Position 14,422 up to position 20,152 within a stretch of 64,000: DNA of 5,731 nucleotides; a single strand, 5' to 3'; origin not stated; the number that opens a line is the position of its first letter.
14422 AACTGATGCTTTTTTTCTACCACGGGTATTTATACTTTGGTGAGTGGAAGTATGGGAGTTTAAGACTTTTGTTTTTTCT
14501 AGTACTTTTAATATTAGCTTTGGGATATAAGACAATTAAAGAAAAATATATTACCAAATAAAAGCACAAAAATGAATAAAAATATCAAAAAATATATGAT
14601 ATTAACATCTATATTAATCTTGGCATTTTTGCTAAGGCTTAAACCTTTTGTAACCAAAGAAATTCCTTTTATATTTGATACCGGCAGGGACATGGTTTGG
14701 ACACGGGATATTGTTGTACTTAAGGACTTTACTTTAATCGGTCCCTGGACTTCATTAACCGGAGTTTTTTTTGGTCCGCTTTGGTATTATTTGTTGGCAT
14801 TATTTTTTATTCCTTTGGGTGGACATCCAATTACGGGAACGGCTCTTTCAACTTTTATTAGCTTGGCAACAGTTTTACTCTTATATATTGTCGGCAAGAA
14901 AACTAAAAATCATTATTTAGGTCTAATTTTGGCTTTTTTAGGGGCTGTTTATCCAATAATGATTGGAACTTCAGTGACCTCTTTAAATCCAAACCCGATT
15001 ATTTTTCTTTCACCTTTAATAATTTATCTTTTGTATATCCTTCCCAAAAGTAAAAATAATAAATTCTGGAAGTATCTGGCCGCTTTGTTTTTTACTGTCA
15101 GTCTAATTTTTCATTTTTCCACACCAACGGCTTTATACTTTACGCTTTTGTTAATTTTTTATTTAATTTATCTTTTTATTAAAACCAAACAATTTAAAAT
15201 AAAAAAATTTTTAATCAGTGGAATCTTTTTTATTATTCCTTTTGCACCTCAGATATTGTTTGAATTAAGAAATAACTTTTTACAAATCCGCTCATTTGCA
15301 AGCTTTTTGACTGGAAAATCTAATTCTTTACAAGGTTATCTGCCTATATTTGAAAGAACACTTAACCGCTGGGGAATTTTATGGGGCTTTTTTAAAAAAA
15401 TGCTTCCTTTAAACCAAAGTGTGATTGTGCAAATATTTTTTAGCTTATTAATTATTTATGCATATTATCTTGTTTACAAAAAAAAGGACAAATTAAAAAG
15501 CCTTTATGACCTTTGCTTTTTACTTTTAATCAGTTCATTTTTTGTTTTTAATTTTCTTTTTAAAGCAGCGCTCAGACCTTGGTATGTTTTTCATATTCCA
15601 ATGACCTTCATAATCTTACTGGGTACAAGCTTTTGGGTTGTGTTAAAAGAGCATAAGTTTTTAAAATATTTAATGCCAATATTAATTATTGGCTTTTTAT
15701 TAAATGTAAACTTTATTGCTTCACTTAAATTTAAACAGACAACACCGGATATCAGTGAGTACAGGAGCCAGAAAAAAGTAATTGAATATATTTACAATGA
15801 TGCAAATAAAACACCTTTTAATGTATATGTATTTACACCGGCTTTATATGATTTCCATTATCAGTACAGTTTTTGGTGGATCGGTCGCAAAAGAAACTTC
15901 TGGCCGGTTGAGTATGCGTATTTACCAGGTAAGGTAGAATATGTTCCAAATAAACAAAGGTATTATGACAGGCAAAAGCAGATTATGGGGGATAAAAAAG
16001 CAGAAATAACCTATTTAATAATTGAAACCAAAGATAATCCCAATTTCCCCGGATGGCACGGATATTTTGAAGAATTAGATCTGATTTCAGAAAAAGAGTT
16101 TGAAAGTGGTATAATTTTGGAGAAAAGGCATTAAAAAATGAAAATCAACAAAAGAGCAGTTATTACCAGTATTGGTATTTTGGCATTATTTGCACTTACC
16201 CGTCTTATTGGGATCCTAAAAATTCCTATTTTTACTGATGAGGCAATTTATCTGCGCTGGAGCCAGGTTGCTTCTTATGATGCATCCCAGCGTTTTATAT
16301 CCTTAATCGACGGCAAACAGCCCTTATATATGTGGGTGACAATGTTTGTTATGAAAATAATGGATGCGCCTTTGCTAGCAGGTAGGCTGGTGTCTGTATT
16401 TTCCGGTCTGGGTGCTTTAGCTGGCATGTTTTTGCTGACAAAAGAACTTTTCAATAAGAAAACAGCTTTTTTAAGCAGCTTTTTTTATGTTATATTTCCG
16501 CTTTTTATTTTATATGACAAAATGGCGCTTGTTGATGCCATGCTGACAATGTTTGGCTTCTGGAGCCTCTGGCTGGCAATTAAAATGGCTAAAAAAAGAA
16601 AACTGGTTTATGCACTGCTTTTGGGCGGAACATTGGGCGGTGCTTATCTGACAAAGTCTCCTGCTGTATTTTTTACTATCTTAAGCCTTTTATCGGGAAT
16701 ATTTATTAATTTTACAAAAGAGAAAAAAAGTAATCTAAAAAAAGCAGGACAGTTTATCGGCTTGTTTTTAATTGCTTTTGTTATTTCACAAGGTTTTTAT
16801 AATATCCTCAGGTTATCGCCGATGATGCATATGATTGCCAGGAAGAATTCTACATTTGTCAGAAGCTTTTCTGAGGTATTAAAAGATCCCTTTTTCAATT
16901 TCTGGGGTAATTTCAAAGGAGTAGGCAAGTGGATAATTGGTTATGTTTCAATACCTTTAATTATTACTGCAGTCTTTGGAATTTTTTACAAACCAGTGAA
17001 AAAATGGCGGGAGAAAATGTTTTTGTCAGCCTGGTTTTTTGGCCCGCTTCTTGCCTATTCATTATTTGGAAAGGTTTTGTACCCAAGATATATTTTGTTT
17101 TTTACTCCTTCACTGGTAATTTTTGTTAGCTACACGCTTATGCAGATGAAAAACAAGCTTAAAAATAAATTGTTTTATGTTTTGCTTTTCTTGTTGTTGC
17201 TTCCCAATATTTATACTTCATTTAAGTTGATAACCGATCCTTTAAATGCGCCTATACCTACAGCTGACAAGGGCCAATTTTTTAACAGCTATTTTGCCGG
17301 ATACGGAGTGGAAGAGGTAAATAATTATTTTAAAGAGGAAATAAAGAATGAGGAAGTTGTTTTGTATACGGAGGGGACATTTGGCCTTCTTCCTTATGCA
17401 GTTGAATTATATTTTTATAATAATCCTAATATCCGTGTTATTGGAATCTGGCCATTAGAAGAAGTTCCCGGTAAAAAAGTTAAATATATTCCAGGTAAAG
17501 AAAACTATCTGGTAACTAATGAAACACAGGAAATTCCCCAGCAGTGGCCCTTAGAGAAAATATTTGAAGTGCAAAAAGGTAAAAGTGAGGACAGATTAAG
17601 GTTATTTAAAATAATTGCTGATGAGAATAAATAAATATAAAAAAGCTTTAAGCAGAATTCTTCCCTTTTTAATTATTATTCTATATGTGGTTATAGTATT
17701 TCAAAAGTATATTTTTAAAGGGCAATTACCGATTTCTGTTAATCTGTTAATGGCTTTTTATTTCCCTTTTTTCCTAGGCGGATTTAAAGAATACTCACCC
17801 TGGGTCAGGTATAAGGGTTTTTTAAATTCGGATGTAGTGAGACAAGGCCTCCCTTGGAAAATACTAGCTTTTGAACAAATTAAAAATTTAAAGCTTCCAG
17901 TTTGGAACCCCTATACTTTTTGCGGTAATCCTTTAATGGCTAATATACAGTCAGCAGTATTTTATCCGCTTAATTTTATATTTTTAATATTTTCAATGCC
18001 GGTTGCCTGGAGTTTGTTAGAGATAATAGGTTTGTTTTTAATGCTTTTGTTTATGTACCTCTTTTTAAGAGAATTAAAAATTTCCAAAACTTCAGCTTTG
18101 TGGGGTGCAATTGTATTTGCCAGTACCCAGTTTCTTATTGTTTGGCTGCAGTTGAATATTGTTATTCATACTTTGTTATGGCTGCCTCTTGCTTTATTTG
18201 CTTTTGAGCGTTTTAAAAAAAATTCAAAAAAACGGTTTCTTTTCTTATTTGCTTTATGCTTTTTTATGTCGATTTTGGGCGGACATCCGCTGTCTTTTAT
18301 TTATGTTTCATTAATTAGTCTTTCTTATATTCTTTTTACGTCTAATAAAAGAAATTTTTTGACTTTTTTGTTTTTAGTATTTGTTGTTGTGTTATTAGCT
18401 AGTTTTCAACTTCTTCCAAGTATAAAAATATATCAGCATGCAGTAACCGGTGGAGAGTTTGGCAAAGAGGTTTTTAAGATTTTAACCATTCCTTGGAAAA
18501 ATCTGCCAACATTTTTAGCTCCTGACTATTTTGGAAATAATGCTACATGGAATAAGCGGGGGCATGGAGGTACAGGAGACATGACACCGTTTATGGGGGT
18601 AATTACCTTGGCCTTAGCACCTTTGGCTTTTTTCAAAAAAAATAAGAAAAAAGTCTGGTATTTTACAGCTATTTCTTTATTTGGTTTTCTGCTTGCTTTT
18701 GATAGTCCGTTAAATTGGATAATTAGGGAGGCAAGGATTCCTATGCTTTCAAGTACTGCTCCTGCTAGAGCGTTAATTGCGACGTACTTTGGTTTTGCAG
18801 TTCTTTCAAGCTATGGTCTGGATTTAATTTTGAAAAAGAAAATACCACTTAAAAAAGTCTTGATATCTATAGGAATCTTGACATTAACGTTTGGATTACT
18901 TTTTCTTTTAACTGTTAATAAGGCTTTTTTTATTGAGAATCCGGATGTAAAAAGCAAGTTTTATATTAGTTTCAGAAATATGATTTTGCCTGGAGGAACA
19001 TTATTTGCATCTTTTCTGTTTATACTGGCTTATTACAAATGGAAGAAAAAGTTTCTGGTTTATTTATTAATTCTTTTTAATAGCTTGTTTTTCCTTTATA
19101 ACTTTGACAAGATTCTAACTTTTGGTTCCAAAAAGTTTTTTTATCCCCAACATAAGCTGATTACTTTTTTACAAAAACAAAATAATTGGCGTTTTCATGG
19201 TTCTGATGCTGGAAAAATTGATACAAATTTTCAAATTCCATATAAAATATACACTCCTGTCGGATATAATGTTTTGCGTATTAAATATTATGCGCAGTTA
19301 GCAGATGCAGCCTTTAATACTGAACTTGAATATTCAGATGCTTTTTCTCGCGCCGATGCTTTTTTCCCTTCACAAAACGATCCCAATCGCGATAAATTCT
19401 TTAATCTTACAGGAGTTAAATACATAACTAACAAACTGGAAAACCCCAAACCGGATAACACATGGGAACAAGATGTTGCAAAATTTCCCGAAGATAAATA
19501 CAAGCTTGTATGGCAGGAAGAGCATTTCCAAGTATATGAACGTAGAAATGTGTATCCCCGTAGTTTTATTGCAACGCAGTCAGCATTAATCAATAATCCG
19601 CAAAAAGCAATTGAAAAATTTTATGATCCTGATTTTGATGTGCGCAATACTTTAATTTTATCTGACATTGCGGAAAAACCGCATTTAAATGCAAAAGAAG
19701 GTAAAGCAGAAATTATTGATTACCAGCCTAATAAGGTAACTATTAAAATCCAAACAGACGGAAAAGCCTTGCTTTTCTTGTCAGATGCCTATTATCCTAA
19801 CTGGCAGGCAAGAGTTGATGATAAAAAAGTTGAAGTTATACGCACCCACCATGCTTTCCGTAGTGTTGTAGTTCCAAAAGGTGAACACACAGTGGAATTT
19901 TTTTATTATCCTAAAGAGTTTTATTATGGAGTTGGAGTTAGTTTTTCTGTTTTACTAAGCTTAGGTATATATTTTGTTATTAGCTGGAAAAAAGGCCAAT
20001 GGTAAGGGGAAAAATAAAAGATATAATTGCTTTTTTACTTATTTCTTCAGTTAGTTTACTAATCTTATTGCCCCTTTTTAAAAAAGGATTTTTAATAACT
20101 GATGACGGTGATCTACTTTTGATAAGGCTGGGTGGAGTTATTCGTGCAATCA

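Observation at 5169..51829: Roughly 47-kb plus-strand locus for extracytoplasmic glycosylation with about 20 GT-C-type membrane enzymes from several families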

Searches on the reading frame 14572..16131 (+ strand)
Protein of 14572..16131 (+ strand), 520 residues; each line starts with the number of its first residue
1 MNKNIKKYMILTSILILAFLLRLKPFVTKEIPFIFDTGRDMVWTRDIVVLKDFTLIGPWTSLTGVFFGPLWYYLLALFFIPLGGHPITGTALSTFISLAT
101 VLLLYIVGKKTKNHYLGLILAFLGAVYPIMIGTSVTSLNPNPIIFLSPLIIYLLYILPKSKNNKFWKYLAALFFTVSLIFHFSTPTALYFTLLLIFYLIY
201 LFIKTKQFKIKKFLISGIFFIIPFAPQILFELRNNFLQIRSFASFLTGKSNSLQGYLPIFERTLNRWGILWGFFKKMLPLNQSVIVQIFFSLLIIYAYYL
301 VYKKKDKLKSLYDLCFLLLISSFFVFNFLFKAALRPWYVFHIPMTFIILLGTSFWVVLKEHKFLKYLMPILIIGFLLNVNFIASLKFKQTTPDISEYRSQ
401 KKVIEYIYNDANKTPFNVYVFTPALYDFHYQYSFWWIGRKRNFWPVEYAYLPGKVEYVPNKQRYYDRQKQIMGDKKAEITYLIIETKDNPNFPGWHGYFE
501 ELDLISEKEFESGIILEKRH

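Call 3: search_protein_families(library=pfam, proteins=[window:14572-16131:+], max_evalue=0.01)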
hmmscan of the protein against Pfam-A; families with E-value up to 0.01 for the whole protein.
window:14572-16131:+ (520 aa): 1 family
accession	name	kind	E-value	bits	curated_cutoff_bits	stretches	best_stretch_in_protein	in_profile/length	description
PF13231.12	PMT_2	-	0.00057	20.6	26.1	1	69-229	4-159/160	Dolichyl-phosphate-mannose-protein mannosyltransferase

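Call 24: search_protein_families(library=ncbifam, proteins=[window:14572-16131:+], max_evalue=0.1)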
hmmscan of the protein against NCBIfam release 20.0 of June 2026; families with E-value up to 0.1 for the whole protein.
window:14572-16131:+ (520 aa): 0 families

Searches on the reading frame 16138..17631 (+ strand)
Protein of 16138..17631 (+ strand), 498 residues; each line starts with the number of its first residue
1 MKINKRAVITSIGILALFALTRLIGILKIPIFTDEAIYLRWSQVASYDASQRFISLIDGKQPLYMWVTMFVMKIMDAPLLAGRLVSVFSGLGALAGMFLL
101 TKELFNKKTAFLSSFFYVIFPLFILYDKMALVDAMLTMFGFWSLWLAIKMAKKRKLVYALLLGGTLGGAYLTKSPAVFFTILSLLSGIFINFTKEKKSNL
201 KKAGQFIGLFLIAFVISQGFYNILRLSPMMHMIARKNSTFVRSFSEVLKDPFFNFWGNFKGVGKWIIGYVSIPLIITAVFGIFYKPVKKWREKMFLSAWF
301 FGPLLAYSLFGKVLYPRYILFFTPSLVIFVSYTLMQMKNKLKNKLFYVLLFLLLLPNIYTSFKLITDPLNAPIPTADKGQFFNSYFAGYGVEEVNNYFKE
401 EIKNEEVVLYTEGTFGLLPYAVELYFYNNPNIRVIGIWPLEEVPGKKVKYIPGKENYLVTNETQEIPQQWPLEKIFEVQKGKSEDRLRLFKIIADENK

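Call 3: search_protein_families(library=pfam, proteins=[window:16138-17631:+], max_evalue=0.01)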
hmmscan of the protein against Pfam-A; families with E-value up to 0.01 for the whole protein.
window:16138-17631:+ (498 aa): 2 families
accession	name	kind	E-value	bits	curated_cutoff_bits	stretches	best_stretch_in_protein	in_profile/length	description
PF13231.12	PMT_2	-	1.8e-16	61.2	26.1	1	62-217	4-155/160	Dolichyl-phosphate-mannose-protein mannosyltransferase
PF02366.24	PMT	-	7.8e-08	32.6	22.7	1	59-216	61-232/245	Dolichyl-phosphate-mannose-protein mannosyltransferase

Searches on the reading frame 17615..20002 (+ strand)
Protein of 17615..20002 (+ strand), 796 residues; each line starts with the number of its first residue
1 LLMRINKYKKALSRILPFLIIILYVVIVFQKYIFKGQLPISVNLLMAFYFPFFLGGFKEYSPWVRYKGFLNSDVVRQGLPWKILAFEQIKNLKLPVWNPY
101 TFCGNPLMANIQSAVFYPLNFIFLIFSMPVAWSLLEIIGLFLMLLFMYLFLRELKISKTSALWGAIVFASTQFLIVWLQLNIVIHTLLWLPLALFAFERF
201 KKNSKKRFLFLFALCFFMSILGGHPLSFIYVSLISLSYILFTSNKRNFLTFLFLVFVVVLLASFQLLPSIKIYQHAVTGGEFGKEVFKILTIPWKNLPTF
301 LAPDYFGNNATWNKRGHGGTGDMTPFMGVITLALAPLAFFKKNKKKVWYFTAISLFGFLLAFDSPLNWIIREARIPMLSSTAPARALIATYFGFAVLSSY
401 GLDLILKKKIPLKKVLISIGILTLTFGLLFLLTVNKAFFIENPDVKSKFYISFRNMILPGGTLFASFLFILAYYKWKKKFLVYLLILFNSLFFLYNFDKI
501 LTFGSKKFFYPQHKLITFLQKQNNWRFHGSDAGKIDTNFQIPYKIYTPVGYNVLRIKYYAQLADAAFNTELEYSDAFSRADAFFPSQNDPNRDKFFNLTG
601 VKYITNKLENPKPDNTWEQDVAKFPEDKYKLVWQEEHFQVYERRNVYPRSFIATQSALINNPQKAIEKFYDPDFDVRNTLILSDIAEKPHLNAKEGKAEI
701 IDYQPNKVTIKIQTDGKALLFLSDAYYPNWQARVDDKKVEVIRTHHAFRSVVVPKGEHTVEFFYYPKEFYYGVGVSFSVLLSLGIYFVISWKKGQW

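Call 4: search_protein_families(library=pfam, proteins=[window:17615-20002:+], max_evalue=0.01)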
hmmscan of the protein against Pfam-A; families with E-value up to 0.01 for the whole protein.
window:17615-20002:+ (796 aa): 1 family
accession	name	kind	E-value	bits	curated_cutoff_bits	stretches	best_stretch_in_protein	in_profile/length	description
PF09586.16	YfhO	-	2.4e-17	63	28.5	2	693-776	751-835/835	Bacterial membrane protein YfhO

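Call 24: search_protein_families(library=ncbifam, proteins=[window:17615-20002:+], max_evalue=0.1)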
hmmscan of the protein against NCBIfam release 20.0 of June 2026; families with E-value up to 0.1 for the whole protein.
window:17615-20002:+ (796 aa): 1 family
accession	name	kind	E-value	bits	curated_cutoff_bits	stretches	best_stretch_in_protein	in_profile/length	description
NF047589.1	GlcsyltransPgfM1Strep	equivalog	2.5e-07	29.1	1400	1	714-783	878-947/955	glycosyltransferase PgfM1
